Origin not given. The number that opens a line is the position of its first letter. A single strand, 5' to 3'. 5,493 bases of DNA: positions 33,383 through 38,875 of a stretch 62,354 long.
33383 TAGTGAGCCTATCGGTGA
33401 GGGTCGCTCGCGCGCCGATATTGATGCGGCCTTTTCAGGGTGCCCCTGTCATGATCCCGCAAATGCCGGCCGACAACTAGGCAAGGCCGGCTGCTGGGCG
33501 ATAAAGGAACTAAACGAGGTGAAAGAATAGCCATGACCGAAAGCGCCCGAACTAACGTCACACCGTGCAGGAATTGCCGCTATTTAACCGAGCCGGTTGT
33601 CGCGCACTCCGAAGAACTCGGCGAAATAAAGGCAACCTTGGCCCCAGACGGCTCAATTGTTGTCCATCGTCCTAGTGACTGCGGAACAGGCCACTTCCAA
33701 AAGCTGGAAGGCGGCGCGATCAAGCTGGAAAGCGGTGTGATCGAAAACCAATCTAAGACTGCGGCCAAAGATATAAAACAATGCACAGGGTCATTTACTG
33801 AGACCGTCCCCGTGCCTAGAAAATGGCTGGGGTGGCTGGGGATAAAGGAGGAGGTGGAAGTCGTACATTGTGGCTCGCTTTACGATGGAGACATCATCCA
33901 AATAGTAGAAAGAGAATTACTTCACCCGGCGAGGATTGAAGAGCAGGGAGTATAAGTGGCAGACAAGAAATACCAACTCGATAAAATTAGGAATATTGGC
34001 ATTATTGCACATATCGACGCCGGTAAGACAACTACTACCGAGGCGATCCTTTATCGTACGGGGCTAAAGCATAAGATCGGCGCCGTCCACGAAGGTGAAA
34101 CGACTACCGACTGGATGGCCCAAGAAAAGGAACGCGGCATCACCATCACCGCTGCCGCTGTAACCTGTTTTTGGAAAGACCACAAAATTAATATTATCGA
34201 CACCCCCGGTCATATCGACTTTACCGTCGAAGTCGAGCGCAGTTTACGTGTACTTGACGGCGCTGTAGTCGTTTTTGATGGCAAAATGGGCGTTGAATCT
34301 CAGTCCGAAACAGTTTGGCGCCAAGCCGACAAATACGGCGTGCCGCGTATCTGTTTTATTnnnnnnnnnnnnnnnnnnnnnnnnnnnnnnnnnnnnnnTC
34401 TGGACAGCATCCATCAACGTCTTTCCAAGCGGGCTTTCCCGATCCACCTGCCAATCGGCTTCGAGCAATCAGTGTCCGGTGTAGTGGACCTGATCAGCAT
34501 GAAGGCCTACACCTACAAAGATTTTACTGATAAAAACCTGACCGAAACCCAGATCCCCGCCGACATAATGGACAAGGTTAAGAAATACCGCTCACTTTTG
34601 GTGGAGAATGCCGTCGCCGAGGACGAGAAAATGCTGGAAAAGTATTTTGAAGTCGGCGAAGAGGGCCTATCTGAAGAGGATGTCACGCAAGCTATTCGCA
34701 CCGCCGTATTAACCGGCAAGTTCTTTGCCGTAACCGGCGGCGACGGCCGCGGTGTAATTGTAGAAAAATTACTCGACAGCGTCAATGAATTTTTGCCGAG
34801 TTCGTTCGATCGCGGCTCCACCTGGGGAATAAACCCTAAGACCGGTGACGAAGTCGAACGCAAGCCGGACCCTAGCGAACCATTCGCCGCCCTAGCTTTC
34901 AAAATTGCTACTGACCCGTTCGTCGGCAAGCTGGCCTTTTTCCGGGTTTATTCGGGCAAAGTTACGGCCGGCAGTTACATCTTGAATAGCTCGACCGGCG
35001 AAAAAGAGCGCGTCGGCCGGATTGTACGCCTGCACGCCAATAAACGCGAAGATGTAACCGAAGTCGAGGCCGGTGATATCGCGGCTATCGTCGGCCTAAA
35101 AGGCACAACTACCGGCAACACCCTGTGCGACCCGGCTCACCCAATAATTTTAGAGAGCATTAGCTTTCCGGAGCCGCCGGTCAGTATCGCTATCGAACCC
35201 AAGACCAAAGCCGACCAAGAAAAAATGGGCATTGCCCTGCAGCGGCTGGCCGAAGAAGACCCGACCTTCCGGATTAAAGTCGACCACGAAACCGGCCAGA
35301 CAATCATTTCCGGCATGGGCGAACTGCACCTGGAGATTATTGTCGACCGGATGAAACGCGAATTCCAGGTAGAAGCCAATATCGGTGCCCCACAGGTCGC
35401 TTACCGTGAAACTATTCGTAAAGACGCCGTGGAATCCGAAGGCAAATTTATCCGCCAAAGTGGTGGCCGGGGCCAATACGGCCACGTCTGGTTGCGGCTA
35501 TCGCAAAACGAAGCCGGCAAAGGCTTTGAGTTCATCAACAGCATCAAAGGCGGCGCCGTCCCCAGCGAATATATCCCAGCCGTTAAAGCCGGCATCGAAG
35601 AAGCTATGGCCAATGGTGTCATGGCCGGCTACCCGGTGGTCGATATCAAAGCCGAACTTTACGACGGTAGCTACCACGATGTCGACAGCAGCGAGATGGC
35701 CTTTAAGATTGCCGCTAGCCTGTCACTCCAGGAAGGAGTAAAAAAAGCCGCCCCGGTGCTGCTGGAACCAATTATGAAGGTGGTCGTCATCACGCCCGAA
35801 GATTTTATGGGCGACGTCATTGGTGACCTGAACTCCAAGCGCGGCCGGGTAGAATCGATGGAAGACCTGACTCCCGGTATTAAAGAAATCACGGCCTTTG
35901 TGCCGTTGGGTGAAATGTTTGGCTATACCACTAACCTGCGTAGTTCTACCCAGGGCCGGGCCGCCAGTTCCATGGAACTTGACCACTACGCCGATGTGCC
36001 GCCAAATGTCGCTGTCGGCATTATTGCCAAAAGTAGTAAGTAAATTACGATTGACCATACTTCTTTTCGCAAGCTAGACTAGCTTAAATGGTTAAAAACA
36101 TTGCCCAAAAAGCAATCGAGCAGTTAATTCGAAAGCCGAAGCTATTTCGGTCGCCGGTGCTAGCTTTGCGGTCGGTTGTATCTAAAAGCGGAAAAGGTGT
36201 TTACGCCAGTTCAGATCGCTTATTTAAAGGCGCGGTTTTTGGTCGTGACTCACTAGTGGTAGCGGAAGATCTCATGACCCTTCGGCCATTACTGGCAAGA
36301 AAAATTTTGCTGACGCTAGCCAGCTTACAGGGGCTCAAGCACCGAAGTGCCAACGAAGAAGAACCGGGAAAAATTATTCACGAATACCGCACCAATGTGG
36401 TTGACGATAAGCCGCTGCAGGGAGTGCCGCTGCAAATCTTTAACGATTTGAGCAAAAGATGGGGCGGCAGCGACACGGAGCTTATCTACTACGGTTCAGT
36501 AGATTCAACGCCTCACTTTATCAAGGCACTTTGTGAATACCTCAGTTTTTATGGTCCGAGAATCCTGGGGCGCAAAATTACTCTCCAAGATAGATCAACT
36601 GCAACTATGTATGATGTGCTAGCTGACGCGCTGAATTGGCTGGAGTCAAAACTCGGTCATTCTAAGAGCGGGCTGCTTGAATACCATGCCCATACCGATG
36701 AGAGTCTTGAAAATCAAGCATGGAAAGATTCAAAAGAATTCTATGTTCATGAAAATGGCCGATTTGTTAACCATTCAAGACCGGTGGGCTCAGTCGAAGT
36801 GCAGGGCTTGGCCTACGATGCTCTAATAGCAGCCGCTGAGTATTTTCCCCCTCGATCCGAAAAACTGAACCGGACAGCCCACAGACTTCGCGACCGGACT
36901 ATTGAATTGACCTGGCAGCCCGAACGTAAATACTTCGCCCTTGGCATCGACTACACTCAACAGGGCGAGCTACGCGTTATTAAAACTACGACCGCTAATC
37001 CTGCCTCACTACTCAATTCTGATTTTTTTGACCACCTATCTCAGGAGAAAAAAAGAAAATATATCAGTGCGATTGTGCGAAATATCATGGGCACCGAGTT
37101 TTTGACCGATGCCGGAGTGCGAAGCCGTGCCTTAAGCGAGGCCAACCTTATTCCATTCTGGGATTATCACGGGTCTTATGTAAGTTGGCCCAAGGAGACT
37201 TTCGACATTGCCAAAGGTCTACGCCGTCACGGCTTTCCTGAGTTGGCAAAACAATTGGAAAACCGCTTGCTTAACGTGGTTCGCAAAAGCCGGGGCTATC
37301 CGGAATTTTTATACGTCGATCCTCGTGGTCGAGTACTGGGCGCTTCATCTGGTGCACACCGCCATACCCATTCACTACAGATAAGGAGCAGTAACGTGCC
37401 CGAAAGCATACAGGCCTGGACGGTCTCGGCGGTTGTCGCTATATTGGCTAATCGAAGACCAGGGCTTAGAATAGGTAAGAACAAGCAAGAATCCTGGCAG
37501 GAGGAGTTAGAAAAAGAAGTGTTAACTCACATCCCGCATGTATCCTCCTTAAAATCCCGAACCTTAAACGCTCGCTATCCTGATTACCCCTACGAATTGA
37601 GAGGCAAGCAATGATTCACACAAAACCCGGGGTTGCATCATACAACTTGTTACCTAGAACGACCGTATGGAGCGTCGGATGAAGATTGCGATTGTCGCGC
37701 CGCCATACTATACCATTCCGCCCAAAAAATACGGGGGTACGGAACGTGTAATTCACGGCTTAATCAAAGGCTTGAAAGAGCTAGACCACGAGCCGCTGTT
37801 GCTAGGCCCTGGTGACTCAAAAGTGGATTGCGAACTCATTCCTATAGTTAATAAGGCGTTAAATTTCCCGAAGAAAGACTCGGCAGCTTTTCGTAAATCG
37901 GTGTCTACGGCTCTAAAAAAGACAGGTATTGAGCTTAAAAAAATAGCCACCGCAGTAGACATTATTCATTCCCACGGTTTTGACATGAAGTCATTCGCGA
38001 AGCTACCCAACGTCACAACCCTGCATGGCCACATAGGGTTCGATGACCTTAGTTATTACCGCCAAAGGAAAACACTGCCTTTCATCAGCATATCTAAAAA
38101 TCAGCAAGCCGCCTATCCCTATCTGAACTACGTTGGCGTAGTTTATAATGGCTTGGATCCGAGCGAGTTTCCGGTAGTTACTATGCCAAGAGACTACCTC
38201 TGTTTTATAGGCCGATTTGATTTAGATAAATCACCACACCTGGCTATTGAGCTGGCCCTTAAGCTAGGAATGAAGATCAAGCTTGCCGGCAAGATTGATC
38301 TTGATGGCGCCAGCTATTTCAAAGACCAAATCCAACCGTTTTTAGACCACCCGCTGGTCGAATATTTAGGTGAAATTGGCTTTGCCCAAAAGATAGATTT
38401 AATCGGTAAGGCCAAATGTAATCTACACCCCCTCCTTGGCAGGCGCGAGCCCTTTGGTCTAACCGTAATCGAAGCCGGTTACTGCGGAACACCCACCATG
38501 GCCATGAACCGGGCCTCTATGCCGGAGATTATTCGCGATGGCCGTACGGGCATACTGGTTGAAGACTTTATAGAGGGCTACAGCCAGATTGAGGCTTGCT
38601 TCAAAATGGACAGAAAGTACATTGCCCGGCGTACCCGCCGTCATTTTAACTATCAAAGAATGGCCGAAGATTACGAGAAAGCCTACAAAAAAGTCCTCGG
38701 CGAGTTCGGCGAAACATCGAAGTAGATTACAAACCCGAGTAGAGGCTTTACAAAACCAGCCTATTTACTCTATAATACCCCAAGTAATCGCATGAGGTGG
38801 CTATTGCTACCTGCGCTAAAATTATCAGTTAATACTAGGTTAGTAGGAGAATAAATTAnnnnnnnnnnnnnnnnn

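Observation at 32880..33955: Three translationally coupled orphan ORFs inserted between rpsG and fusA in the str operon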

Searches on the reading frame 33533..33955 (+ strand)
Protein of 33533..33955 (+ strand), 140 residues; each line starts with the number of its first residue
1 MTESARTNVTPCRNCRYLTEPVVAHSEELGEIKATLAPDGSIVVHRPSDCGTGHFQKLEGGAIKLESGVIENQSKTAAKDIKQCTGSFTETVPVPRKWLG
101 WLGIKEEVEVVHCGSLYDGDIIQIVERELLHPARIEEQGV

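Call 3: search_protein_families(library=pfam, proteins=[window:33533-33955:+], max_evalue=1)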
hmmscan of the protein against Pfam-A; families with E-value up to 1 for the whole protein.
window:33533-33955:+ (140 aa): 0 families

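Call 4: search_protein_families(library=ncbifam, proteins=[window:33533-33955:+], max_evalue=1)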
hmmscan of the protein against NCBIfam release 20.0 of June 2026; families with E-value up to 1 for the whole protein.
window:33533-33955:+ (140 aa): 0 families

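Call 9: find_homologous_proteins(query=window:33533-33955:+, max_evalue=0.01)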
Query window:33533-33955:+ (140 aa): 1 proteins with E <= 0.01 among 18 candidates.
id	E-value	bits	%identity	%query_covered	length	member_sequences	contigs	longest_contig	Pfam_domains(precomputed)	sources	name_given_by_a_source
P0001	3.6e-89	314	100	100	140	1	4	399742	-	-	-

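Call 24: search_protein_representatives(protein=window:33533-33955:+)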
Query: 140 residues. Proteins with E-value up to 0.001 (for the whole library): 6; up to 1e-10: 2; up to 1e-30: 2. The best 6 are listed.
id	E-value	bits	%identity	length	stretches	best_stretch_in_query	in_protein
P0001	1.1e-89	314.0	100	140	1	1-140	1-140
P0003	3.1e-34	134.3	55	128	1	2-133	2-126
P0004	8.7e-06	42.1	37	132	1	9-129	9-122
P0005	1.2e-04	38.5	40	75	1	65-133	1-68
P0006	1.3e-04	38.4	36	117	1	14-122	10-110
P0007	9.3e-04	35.6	34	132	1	11-128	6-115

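Call 26: find_encoding_contigs(protein=P0003, flank=4000, max_places=4)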
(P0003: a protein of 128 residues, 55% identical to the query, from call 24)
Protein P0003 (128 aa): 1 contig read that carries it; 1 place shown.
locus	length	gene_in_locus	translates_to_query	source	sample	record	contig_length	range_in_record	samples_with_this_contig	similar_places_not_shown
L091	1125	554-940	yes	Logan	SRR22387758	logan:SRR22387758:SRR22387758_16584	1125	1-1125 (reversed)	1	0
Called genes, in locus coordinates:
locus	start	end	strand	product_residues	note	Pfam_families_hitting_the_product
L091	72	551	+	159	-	PF00177:Ribosomal_S7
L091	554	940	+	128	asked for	-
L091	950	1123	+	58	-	?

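Call 27: find_encoding_contigs(protein=P0004, flank=4000, max_places=3)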
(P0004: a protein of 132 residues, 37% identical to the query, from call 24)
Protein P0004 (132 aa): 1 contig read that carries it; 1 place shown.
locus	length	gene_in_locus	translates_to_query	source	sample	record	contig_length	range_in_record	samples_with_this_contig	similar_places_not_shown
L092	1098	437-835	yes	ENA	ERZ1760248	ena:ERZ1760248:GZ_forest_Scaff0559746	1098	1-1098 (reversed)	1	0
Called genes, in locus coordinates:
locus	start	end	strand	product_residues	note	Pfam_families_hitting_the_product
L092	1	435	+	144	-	?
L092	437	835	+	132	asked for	-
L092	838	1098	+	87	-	?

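Call 28: find_encoding_contigs(protein=P0006, flank=4000, max_places=3)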
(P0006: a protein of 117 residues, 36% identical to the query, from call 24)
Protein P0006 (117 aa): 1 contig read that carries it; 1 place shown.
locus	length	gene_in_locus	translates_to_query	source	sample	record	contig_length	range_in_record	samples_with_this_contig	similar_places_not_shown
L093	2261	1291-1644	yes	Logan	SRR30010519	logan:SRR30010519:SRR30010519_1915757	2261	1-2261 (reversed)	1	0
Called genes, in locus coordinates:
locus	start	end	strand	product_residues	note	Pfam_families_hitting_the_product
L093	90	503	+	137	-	PF00164:Ribosom_S12_S23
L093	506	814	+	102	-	-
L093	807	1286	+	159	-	PF00177:Ribosomal_S7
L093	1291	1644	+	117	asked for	-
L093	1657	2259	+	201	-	?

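Call 29: find_encoding_contigs(protein=P0007, flank=4000, max_places=3)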
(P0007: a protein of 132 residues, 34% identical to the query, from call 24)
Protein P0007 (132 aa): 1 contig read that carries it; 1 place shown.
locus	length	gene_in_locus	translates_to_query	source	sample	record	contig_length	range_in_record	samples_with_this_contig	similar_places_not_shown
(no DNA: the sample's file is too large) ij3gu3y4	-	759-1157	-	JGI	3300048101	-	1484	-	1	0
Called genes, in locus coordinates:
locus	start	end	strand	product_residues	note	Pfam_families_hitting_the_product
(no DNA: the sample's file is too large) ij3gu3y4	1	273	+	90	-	?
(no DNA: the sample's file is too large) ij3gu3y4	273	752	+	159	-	PF00177:Ribosomal_S7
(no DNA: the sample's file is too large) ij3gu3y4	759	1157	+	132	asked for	-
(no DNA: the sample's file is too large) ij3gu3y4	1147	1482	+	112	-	?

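Call 36: find_related_loci(query=A2, collection=metagenome_contigs, flank=4000)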
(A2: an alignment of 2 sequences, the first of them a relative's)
Query A2 (140 aa) in metagenome_contigs; peptide patterns used: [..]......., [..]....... (x = any residue, [..] = any of these).
200 stretches matched a pattern, but none encodes a relative of the query by tblastn (E <= 1e-3).

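Call 41: predict_structure(alignment_id=A1)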
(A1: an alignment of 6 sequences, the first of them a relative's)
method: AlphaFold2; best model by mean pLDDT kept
length: 140 residues; sequences in the alignment: 6
mean_pLDDT: 66.8   pTM: 0.57
mean pLDDT of the five models: 66.8, 62.0, 57.2, 55.4, 43.9
residues with pLDDT >= 90: 0; 70-90: 64; 50-70: 55; < 50: 21
segments of 3 or more residues with pLDDT < 50: 1-6, 50-52, 135-140
pLDDT, mean of each block of 10 residues (from residue 1): 45 65 79 81 72 60 79 79 58 65 63 58 83 49
secondary structure, 60 per line:
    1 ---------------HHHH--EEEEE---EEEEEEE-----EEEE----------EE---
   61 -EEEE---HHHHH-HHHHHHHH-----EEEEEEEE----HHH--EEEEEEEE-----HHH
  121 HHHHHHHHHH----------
elements in order: H16-19 E22-26 E30-36 E42-45 E62-65 H69-73 H75-82 E88-95 E105-112 H118-130

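Call 46: fold_search(model_id=the predicted structure, library=pdb)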
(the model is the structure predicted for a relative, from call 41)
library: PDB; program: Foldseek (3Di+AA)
matches with E <= 10: 205; with E <= 0.001: 0
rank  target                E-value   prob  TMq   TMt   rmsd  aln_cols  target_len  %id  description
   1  8rb9_G                1.1e+00  0.11  0.18  0.14   8.4        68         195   19  Cryo-EM structure of the NADH:ferredoxin oxidoreductase RNF from Azotobacter vinelandii, NADH added (released 2024-06-26)
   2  4ojz_B                1.5e+00  0.09  0.17  0.05   9.2        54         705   18  Crystal Structure of Alg17c Mutant Y258A Complexed with Alginate Trisaccharide (released 2014-01-29)
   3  8ahx_G                1.9e+00  0.08  0.18  0.14   8.4        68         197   19  Cryo-EM structure of the nitrogen-fixation associated NADH:ferredoxin oxidoreductase RNF from Azotobacter vinelandii (released 2023-11-01)
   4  3pv2_A                2.0e+00  0.04  0.18  0.09  13.8       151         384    9  Structure of Legionella fallonii DegQ (wt) (released 2011-06-15)
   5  3pv4                  2.0e+00  0.03  0.16  0.10  13.5       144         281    9  Structure of Legionella fallonii DegQ (Delta-PDZ2 variant) (released 2011-06-15)
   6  4g7n_A                2.2e+00  0.03  0.16  0.12  10.0        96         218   10  The Structure of the Plk4 Cryptic Polo Box Reveals Two Tandem Polo Boxes Required for Centriole Duplication (released 2012-10-10)
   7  4fln_A                2.2e+00  0.02  0.16  0.08  11.7        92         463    8  Crystal structure of plant protease Deg2 (released 2012-09-19)
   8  9yop_A                2.3e+00  0.06  0.18  0.04  11.3        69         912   13  Cryo-EM structure of human beta-cardiac myosin in the interacting-heads motif and S2-FH docked state (released 2026-04-08)
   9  1kj1_D                2.3e+00  0.04  0.13  0.16  11.0        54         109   24  MANNOSE-SPECIFIC AGGLUTININ (LECTIN) FROM GARLIC (ALLIUM SATIVUM) BULBS COMPLEXED WITH ALPHA-D-MANNOSE (released 2002-02-22)
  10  4rqz_C                2.3e+00  0.02  0.18  0.12  14.7       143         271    8  re-refinement of 1soz, Crystal Structure of DegS protease in complex with an activating peptide (released 2015-03-11)
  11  6fsa_B                2.4e+00  0.05  0.18  0.05  11.9        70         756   17  Beta-Cardiac myosin post-rigor (released 2018-07-25)
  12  8adc_A                2.4e+00  0.04  0.17  0.13  12.8        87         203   17  Viral tegument-like DUBs (released 2023-02-15)
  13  2bsj_A                2.6e+00  0.06  0.23  0.25  16.9       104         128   10  Native Crystal Structure of the Type III Secretion chaperone SycT from Yersinia enterocolitica (released 2005-09-20)
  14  6rie_O                2.8e+00  0.08  0.23  0.05   9.5        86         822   13  Structure of Vaccinia Virus DNA-dependent RNA polymerase co-transcriptional capping complex (released 2019-12-18)
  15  2vdw_A                2.9e+00  0.04  0.21  0.11  13.4       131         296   11  Guanosine N7 methyl-transferase sub-complex (D1-D12) of the vaccinia virus mRNA capping enzyme (released 2008-05-13)
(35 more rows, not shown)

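Call 55: search_protein_families(library=padloc, proteins=[window:33533-33955:+], max_evalue=1)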
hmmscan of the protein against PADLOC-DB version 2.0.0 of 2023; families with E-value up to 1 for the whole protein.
window:33533-33955:+ (140 aa): 0 families

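Call 56: search_protein_families(library=phrogs, proteins=[window:33533-33955:+], max_evalue=1)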
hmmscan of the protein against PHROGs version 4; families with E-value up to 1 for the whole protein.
window:33533-33955:+ (140 aa): 1 family
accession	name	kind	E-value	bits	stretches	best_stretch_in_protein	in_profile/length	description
phrog_2329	-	unknown function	0.27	12.3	1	84-111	15-42/59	-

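Call 58: search_solved_structures(query=A1, max_evalue=10)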
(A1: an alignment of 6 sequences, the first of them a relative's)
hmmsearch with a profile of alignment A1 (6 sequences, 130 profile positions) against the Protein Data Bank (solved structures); distinct sequences matched with E-value up to 10: 0.

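Call 85: fold_search(model_id=the predicted structure, library=viral)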
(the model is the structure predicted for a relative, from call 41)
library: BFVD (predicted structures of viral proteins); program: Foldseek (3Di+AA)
matches with E <= 10: 357; with E <= 0.001: 0
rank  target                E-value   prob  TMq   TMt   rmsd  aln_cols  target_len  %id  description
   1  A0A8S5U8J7            2.0e-01  0.09  0.21  0.09  20.6       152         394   14  Repressor domain protein [Siphoviridae sp. ct9j27]
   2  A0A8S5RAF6            4.2e-01  0.14  0.18  0.10  10.8        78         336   17  Uncharacterized protein [virus sp. ctQcs9]
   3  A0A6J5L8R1            4.4e-01  0.06  0.13  0.17  10.8        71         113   13  Uncharacterized protein [uncultured Caudovirales phage]
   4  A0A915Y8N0            6.4e-01  0.16  0.21  0.27  13.0        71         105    8  (no name in the UniProt tables at hand)
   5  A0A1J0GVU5            6.4e-01  0.07  0.18  0.22  13.4       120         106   11  Uncharacterized protein [Streptomyces phage BRock]
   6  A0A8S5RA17            6.4e-01  0.06  0.17  0.15  14.6       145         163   14  Repressor domain protein [virus sp. ctDYl1]
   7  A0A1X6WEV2            6.8e-01  0.08  0.19  0.14  18.8       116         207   12  (no name in the UniProt tables at hand)
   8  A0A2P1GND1            7.6e-01  0.03  0.16  0.06  13.1       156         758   13  ORF1a (Fragment) [Hainan gekko similignum astrovirus]
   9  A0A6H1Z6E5            8.1e-01  0.09  0.24  0.21  15.4       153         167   12  (no name in the UniProt tables at hand)
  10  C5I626                8.6e-01  0.07  0.17  0.21  14.9       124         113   11  Bro-N domain-containing protein [Staphylococcus phage phiPVL-CN125]
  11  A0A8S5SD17            8.6e-01  0.04  0.17  0.13  18.3       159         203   12  Uncharacterized protein (Fragment) [Myoviridae sp. ctuim2]
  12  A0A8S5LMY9            9.2e-01  0.05  0.19  0.13  19.2       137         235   12  Repressor domain protein [Siphoviridae sp. ctbQZ1]
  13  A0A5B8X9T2            1.0e+00  0.07  0.24  0.07  15.3       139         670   14  C2H2-type domain-containing protein [Mortimer virus]
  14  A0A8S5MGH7            1.0e+00  0.05  0.17  0.16  15.1       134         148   11  Repressor domain protein [Podoviridae sp. ct1h53]
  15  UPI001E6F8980         1.1e+00  0.13  0.17  0.31   7.0        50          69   14  (no name look-up for this kind of identifier)
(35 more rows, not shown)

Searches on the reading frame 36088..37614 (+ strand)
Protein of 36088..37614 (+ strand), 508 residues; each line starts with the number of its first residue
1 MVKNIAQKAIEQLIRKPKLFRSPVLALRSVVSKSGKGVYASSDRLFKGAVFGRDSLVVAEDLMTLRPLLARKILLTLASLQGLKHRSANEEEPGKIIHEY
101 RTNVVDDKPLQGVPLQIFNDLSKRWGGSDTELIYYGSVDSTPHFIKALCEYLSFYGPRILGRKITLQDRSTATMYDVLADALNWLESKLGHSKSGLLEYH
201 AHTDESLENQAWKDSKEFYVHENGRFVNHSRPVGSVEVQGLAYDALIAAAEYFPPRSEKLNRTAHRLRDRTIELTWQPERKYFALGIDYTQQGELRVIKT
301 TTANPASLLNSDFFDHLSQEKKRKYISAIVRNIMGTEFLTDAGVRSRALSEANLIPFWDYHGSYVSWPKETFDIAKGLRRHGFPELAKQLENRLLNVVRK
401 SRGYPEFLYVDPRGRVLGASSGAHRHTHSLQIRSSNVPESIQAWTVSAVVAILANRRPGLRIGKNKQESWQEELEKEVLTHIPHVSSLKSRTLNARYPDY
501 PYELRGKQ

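Call 60: search_protein_families(library=pfam, proteins=[window:36088-37614:+], max_evalue=0.01)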
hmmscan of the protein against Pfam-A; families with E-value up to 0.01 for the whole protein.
window:36088-37614:+ (508 aa): 1 family
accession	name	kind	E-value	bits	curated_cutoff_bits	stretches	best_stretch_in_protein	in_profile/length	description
PF22422.2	MGH1-like_GH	-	2.4e-05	24.5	27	1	169-412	85-342/356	Mannosylglycerate hydrolase MGH1-like glycoside hydrolase domain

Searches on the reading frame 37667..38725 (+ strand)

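Call 60: search_protein_families(library=pfam, proteins=[window:37667-38725:+], max_evalue=0.01)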
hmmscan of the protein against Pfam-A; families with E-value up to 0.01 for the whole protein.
window:37667-38725:+ (352 aa): 4 families
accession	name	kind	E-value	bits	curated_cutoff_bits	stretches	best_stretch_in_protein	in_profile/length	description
PF00534.26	Glycos_transf_1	-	8.4e-15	55.2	26.4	1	175-300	15-142/172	Glycosyl transferases group 1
PF13692.12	Glyco_trans_1_4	-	1.8e-12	48.1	27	1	177-300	3-128/142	Glycosyl transferases group 1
PF13439.12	Glyco_transf_4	-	5.6e-09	36.7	28.5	1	22-134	1-117/170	Glycosyltransferase Family 4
PF13524.12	Glyco_trans_1_2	-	0.0074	16.7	25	0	201-335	14-141/144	Glycosyl transferase-like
